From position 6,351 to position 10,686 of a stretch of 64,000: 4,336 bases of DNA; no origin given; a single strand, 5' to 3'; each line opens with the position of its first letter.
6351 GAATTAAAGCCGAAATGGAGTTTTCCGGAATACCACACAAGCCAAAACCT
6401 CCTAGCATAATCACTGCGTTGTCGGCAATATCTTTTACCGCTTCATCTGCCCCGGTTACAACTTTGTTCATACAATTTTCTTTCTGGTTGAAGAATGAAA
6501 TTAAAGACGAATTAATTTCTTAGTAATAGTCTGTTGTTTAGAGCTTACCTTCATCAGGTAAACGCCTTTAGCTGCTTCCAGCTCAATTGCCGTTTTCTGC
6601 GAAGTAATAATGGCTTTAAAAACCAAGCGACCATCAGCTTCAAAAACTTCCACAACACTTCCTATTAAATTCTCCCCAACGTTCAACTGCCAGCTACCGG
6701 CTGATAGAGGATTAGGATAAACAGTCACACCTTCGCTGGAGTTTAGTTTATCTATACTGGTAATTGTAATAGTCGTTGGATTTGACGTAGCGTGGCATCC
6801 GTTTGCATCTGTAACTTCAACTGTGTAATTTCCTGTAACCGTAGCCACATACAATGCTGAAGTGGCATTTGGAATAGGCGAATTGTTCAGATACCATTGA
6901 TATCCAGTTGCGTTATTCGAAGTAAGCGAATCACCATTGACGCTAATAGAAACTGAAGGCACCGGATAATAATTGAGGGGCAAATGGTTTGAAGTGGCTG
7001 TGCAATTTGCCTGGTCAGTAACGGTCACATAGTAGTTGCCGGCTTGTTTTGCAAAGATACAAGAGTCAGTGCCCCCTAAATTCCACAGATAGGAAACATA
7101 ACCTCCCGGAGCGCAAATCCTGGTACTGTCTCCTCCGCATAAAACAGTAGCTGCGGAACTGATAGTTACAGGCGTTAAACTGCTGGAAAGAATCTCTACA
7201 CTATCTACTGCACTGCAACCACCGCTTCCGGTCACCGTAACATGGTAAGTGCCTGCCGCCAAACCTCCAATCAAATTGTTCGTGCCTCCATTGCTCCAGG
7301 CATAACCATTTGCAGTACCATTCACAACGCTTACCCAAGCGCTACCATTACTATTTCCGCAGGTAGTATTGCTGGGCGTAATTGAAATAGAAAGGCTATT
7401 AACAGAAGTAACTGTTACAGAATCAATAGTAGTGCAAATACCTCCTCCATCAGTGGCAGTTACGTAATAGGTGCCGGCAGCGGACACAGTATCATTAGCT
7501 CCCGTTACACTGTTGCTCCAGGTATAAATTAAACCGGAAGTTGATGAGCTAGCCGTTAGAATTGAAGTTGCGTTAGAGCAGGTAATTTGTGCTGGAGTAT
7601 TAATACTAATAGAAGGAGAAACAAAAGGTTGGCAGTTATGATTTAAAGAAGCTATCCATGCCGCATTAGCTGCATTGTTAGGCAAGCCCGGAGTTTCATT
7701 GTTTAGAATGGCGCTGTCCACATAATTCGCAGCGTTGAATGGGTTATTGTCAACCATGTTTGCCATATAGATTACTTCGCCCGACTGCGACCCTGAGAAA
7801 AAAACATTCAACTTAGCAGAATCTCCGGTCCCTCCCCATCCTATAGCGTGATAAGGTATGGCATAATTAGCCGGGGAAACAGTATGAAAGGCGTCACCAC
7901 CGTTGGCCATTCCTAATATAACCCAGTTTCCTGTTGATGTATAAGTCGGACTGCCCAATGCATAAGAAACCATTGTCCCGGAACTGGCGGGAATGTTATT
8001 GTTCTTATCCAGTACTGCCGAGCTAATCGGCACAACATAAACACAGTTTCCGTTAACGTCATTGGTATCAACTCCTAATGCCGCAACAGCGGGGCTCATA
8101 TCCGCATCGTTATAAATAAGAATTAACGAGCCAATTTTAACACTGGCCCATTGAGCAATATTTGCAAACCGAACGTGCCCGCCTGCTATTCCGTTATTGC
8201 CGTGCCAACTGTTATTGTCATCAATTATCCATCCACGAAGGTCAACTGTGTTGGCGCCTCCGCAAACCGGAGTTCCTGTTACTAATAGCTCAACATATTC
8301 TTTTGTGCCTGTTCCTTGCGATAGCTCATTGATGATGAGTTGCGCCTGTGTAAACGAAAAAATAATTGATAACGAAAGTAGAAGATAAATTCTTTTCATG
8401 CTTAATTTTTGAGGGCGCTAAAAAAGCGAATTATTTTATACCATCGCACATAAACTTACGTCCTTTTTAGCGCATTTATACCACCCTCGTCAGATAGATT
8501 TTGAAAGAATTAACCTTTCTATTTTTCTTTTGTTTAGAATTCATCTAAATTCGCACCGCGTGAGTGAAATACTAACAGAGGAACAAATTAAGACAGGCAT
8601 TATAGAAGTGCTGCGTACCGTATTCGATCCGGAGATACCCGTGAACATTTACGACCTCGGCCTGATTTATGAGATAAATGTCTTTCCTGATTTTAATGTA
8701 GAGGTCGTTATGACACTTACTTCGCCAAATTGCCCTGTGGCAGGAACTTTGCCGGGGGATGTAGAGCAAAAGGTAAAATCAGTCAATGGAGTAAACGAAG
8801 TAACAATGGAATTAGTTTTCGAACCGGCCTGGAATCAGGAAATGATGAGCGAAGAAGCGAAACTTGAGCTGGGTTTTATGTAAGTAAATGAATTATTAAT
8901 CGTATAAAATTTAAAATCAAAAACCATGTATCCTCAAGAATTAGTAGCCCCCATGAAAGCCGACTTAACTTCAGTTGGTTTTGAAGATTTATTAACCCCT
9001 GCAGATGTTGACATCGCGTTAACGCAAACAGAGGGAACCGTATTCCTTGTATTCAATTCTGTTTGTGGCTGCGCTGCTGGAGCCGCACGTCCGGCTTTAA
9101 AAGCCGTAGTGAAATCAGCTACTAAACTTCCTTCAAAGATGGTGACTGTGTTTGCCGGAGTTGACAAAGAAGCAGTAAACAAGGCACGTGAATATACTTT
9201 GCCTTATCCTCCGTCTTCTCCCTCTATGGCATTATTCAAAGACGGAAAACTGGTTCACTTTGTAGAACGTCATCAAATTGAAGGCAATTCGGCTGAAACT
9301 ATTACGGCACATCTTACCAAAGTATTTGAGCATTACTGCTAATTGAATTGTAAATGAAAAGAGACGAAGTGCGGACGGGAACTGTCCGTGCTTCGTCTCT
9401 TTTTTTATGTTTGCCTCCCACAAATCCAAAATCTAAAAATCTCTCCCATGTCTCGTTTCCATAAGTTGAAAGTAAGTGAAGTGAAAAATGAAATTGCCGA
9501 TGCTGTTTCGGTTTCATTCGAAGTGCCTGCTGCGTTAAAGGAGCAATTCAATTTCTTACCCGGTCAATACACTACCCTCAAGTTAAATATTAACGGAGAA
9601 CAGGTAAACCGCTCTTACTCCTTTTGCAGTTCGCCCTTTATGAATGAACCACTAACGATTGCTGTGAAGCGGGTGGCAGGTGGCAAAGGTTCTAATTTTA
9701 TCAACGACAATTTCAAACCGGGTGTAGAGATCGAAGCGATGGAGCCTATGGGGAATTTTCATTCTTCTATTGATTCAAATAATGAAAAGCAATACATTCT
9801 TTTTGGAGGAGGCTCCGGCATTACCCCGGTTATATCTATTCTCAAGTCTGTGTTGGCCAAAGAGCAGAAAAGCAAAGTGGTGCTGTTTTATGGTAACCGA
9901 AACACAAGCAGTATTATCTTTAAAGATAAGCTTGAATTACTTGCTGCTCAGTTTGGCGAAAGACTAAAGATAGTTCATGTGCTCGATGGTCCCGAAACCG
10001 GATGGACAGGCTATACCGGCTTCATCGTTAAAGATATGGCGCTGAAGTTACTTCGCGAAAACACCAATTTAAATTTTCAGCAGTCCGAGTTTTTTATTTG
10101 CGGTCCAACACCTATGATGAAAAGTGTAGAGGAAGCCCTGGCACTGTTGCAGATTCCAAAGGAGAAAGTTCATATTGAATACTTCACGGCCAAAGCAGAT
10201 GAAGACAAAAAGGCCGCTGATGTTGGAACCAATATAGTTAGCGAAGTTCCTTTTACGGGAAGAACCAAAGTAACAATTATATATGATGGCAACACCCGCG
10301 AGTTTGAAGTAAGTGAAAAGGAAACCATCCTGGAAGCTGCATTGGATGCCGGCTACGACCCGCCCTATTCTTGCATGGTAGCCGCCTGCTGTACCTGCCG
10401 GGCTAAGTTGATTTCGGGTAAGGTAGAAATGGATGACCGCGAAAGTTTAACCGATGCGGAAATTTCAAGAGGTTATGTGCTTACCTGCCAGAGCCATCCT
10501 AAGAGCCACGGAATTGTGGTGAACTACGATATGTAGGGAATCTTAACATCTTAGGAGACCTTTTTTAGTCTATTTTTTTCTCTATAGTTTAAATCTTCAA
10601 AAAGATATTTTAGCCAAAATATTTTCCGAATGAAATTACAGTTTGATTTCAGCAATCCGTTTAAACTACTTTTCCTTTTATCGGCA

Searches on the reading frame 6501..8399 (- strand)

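Call 24: search_protein_families(library=pfam, proteins=[window:6501-8399:-], max_evalue=0.001)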
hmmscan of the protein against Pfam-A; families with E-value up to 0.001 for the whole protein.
window:6501-8399:- (632 aa): 2 families
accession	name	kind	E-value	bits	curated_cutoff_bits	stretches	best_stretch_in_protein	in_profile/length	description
PF18962.6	Por_Secre_tail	-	3.8e-07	30.7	27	1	560-630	1-74/75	Secretion system C-terminal sorting domain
PF06832.18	BiPBP_C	-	0.00026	21.2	26.8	0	497-535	43-84/90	Penicillin-Binding Protein C-terminus Family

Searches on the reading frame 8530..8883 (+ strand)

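Call 93: search_protein_families(library=pfam, proteins=[window:8530-8883:+], max_evalue=0.01)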
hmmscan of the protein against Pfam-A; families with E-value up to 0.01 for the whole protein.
window:8530-8883:+ (117 aa): 1 family
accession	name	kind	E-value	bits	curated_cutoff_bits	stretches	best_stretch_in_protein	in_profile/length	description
PF01883.24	FeS_assembly_P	-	3.3e-18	66.2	23.5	1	24-92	4-72/73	Iron-sulfur cluster assembly protein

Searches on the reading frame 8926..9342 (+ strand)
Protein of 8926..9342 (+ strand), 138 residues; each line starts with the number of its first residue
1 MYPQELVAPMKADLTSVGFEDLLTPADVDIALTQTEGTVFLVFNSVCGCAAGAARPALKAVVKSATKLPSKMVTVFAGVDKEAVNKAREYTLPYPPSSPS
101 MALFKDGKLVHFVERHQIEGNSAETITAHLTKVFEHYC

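Call 24: search_protein_families(library=pfam, proteins=[window:8926-9342:+], max_evalue=0.001)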
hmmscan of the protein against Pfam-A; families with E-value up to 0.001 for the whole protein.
window:8926-9342:+ (138 aa): 1 family
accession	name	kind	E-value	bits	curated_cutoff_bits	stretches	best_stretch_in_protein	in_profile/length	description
PF06491.16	Disulph_isomer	-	9.6e-60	201.1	25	1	2-138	1-136/136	Disulphide isomerase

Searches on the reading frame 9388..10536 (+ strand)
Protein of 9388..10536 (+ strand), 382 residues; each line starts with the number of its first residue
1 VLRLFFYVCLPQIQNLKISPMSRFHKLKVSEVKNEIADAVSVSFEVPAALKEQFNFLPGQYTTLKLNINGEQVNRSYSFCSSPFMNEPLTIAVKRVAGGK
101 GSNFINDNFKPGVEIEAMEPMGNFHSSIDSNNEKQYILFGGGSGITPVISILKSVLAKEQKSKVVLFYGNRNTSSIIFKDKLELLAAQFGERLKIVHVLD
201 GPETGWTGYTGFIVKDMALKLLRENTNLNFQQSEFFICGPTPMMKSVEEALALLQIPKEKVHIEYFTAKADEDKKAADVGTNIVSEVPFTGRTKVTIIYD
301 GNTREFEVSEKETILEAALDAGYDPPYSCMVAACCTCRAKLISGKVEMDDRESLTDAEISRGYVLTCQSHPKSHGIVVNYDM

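Call 24: search_protein_families(library=pfam, proteins=[window:9388-10536:+], max_evalue=0.001)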
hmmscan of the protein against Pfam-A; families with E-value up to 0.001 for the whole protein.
window:9388-10536:+ (382 aa): 4 families
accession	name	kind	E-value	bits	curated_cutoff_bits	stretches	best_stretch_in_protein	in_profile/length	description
PF00175.26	NAD_binding_1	-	3.7e-23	82.7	22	1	139-248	2-108/109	Oxidoreductase NAD-binding domain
PF00111.32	Fer2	-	1.3e-16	60.7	21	1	299-372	3-77/77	2Fe-2S iron-sulfur cluster binding domain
PF00970.30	FAD_binding_6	-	2.5e-12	47.4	21.1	1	27-125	2-98/99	Oxidoreductase FAD-binding domain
PF08030.17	NAD_binding_6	-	4.4e-06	27.3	22.2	1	137-188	5-62/156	Ferric reductase NAD binding domain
